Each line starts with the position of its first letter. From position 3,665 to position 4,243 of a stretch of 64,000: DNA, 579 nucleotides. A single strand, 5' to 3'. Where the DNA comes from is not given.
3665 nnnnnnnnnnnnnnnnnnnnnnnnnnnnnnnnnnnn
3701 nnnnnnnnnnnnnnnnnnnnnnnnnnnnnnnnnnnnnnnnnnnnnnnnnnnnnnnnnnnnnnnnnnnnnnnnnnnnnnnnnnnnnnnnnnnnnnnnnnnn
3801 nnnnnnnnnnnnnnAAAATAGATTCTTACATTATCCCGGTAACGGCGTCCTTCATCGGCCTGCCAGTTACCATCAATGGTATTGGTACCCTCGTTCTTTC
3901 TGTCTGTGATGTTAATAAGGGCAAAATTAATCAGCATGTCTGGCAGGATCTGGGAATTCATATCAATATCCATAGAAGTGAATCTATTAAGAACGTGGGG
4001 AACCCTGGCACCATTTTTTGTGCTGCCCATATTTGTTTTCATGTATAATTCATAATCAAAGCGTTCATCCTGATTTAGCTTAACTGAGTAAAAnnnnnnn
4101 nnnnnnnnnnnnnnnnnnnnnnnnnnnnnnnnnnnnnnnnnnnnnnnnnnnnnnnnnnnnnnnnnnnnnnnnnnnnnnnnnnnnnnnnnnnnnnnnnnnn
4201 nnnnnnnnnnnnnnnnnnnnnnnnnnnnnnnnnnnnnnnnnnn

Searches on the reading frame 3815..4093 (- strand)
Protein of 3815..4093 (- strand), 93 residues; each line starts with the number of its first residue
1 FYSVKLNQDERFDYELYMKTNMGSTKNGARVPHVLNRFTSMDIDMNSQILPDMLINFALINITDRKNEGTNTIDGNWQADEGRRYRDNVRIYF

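Call 5: search_protein_families(proteins=[window:3815-4042:-], library=ncbifam, max_evalue=1)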
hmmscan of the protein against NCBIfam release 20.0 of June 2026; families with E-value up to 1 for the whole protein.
window:3815-4042:- (76 aa): 1 family
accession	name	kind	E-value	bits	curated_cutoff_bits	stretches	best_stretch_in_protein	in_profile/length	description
NF010011.0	PRK13484.1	equivalog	1.5e-24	86.3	1197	1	7-76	613-682/682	IreA family TonB-dependent siderophore receptor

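Call 6: search_protein_families(proteins=[window:3815-4042:-], library=padloc, max_evalue=1)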
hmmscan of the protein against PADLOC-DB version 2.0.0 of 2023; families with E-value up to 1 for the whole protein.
window:3815-4042:- (76 aa): 0 families

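Call 17: search_protein_families(proteins=[window:3815-4042:-], library=phrogs, max_evalue=1)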
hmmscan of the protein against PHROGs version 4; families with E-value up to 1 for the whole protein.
window:3815-4042:- (76 aa): 0 families

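Call 28: find_homologous_proteins(query=window:3815-4093:-, max_evalue=0.001)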
Query seq(93 aa) (93 aa): 57 proteins with E <= 0.001 among 58 candidates.
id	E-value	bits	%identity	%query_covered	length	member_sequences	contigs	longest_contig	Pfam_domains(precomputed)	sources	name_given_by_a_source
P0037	8.4e-48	178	93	95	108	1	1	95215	-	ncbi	ncbi:hypothetical protein ACEZ2D_003555 [Escherichia coli]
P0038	1.7e-46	174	99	87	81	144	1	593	-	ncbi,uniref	ncbi:hypothetical protein, partial [Escherichia coli]|uniref:hypothetical protein n=3 Tax=Enterobact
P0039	7.7e-43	162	99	82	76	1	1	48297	-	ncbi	ncbi:TPA: hypothetical protein ACHSUR_003844 [Escherichia coli]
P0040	2.3e-41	158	96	82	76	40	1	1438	-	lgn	-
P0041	1.9e-40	155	96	82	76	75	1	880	-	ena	-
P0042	5.1e-40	153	99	77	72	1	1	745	-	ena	-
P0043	1.1e-39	152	97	77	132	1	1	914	-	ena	-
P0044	3.4e-39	151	97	77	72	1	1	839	-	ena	-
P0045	2.4e-38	148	97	77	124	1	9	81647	-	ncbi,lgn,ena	-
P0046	7.9e-38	146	99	77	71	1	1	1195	-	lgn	-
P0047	3.3e-34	135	83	82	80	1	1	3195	-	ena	-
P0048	1.7e-33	133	80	82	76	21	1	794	-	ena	-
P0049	2.0e-31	126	82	77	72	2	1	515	-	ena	-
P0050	2.5e-31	126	95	67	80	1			-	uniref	uniref:hypothetical protein n=1 Tax=Escherichia coli TaxID=562 RepID=UPI001BD50B75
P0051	4.7e-29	118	76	77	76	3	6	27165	-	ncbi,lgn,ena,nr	ncbi:hypothetical protein GLO35_24660 [Escherichia coli]|nr:hypothetical protein [Escherichia coli] 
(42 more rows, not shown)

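Call 30: search_solved_structures(query=window:3815-4042:-, max_evalue=1, show_alignments=2)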
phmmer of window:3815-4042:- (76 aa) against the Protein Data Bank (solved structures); distinct sequences matched with E-value up to 1: 0.

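Call 89: profile_search(protein=window:3815-4042:-)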
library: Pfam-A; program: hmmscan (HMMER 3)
A. the first sequence (76 residues): domains with independent E <= 10: 0; with E <= 0.001: 0
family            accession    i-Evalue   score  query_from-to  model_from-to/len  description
(no Pfam family matches the first sequence, even at E <= 10)
